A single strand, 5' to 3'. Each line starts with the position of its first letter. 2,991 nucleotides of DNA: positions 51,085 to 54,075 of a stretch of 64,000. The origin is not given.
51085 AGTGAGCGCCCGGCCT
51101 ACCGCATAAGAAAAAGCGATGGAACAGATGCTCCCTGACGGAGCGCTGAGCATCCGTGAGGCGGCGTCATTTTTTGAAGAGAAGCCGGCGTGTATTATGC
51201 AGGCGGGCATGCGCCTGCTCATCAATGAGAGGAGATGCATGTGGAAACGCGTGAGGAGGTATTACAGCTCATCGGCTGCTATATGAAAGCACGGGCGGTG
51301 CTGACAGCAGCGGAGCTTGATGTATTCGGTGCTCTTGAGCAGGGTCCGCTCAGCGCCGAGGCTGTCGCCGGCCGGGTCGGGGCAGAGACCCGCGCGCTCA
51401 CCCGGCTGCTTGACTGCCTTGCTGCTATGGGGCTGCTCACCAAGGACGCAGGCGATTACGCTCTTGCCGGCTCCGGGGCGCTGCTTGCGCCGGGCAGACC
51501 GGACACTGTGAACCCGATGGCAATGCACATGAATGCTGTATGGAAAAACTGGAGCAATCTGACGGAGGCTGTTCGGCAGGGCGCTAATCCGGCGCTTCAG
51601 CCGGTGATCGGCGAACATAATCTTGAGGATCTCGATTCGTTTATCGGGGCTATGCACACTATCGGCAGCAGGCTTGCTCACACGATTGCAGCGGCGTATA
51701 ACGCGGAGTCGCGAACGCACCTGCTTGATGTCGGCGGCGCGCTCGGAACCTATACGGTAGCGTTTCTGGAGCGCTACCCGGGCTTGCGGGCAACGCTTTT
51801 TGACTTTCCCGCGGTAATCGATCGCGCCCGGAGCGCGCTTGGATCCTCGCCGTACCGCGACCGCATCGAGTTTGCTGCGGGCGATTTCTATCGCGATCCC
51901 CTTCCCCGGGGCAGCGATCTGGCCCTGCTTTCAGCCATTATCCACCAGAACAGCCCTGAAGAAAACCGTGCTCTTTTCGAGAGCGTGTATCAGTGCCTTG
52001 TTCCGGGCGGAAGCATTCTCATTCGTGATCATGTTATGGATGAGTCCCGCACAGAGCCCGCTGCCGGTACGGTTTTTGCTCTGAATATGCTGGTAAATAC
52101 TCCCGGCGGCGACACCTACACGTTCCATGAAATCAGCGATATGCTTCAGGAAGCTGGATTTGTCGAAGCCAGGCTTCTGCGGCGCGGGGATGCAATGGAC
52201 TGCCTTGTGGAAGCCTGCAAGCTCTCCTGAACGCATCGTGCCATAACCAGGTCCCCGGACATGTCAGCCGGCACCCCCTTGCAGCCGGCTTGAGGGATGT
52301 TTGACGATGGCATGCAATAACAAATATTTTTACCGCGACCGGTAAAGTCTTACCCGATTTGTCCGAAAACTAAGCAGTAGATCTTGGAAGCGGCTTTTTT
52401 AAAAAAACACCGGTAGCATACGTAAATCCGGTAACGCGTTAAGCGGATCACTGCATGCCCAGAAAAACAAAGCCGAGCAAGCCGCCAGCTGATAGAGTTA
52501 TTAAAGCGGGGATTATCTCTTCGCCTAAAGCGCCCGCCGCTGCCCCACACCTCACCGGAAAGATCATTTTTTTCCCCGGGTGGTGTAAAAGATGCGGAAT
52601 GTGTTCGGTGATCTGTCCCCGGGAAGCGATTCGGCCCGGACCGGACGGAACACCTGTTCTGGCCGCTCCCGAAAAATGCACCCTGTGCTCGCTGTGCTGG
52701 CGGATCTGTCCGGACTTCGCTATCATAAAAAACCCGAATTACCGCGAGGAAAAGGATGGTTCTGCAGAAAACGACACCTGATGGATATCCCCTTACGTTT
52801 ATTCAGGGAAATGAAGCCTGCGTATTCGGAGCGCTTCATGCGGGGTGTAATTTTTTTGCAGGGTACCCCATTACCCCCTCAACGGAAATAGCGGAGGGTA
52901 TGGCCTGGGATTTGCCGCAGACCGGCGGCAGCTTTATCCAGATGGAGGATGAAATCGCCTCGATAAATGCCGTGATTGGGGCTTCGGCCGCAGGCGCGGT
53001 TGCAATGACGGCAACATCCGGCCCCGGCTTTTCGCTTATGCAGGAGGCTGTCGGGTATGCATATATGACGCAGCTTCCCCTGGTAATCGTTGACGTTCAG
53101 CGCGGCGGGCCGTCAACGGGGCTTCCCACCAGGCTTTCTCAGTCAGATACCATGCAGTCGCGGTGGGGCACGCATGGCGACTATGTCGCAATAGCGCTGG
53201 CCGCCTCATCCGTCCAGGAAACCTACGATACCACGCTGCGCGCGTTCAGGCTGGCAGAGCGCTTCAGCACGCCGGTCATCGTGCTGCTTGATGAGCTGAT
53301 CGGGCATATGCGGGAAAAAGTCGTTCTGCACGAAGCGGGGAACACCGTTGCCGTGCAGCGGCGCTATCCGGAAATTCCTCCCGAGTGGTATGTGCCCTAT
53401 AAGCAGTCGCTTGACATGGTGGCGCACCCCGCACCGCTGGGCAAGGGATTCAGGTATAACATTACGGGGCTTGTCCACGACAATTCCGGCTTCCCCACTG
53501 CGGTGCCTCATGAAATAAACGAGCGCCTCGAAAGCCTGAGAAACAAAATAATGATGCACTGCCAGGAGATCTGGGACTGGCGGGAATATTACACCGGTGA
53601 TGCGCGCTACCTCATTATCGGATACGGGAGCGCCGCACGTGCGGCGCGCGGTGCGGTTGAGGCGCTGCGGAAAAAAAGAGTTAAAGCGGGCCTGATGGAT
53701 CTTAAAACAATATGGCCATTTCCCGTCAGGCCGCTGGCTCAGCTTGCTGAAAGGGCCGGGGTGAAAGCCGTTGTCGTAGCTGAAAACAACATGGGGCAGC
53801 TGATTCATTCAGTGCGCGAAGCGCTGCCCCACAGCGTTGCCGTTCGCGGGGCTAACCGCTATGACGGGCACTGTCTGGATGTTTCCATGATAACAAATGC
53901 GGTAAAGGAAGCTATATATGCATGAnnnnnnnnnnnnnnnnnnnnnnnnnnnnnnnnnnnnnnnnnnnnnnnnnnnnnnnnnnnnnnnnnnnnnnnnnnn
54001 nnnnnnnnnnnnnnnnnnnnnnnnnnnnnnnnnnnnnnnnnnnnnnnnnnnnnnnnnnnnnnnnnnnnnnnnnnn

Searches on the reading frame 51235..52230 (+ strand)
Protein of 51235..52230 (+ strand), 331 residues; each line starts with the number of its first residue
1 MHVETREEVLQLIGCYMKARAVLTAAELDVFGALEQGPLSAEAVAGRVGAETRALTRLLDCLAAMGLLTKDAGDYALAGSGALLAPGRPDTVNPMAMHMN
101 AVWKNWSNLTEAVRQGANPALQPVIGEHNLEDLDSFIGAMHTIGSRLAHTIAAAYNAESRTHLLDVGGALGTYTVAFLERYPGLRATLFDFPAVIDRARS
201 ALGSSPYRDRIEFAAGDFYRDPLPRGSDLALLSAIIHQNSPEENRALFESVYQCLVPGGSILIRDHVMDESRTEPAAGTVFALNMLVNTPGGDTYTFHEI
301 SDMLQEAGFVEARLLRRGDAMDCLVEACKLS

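Call 23: search_protein_families(library=ncbifam, proteins=[window:51235-52230:+])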
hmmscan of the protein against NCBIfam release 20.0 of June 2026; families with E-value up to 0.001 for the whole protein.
window:51235-52230:+ (331 aa): 7 families
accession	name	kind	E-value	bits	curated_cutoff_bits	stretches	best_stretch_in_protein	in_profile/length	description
TIGR02716.1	C20_methyl_CrtF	equivalog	8.7e-19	67.7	276.1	1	23-271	8-260/306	bacteriochlorophyllide d C-20 methyltransferase BchU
NF053543.1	FlxJ_fam_MTase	equivalog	2.2e-10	40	560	1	29-285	40-305/352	FlxJ family methyltransferase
NF043040.1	corrin_prot_MT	hypoth_equivalog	1e-05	25.1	180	1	146-310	29-197/216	corrinoid protein-associated methyltransferase CpaM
TIGR04543.1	ketoArg_3Met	equivalog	4e-05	22.8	425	0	9-85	8-85/336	2-ketoarginine methyltransferase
NF041537.1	ArsM_AhpD_UU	exception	0.00025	19.9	510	1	189-316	107-229/345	arsenite methyltransferase/AhpD domain selenoprotein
NF045667.1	MTase_DVU1556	equivalog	0.00034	20.1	155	1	144-310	7-161/213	DVU_1556 family methyltransferase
NF050150.1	RiPP_MTase_ApyS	equivalog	0.00044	19.6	400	0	10-218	6-201/323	RiPP biosynthesis methyltransferase ApyS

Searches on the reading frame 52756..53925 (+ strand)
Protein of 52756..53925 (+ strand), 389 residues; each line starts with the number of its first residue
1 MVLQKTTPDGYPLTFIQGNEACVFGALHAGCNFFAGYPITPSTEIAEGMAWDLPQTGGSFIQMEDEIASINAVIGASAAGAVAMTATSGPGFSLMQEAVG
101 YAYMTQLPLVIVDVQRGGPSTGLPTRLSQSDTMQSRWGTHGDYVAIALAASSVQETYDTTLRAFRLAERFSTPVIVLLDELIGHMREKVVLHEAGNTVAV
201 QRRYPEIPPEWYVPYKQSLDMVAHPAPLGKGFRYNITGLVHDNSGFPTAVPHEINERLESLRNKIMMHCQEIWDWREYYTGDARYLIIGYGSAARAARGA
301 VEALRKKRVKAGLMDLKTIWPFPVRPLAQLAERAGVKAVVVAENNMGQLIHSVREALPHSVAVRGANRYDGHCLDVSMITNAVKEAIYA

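Call 23: search_protein_families(library=ncbifam, proteins=[window:52756-53925:+])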
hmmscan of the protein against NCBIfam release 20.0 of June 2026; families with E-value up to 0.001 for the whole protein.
window:52756-53925:+ (389 aa): 13 families
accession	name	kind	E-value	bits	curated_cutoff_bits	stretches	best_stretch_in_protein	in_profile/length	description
NF006412.0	PRK08659.1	equivalog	9.3e-152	505.6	411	1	14-386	6-376/378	2-oxoacid:acceptor oxidoreductase subunit alpha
NF007206.0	PRK09627.1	equivalog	8.8e-112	373.7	579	1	17-385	7-374/375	2-oxoglutarate synthase subunit alpha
TIGR03710.1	OAFO_sf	subfamily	3e-106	356.2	482.75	1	10-382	190-560/561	2-oxoacid:acceptor oxidoreductase subunit alpha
NF005507.0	PRK07119.1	subfamily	2.6e-86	289.6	399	2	14-197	5-188/352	3-methyl-2-oxobutanoate dehydrogenase subunit VorB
NF041170.1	Oxoac_fdxalpha_Archa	equivalog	1.3e-71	241.8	800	1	14-387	236-623/636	2-oxoacid:ferredoxin oxidoreductase subunit alpha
NF006232.0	PRK08366.1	equivalog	9.4e-32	110.1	646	1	15-345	9-324/394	2-ketoisovalerate ferredoxin oxidoreductase subunit alpha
NF040682.1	PorA_Arch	equivalog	9.8e-31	107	550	1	14-346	4-322/387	pyruvate synthase subunit PorA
NF007201.0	PRK09622.1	equivalog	9.9e-29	100.4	590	1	18-343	15-326/405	2-oxoacid:ferredoxin oxidoreductase subunit alpha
NF006233.0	PRK08367.1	equivalog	4.2e-26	91.7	625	1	14-344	5-323/394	pyruvate ferredoxin oxidoreductase subunit alpha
NF045764.1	PhenlGlyoxDHPadG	equivalog_domain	1.7e-22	79.5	700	1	16-343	5-326/398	NADH-dependent phenylglyoxylate dehydrogenase subunit alpha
TIGR03336.1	IOR_alpha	equivalog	2.4e-18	65.8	650.9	1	15-199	4-182/595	indolepyruvate ferredoxin oxidoreductase subunit alpha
NF045791.1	OxalOxredalpha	equivalog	1.4e-13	50.7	500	1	24-345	15-324/395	oxalate oxidoreductase subunit alpha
TIGR02176.1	pyruv_ox_red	equivalog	1.2e-09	36.6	911.35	1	15-340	3-321/1167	pyruvate:ferredoxin (flavodoxin) oxidoreductase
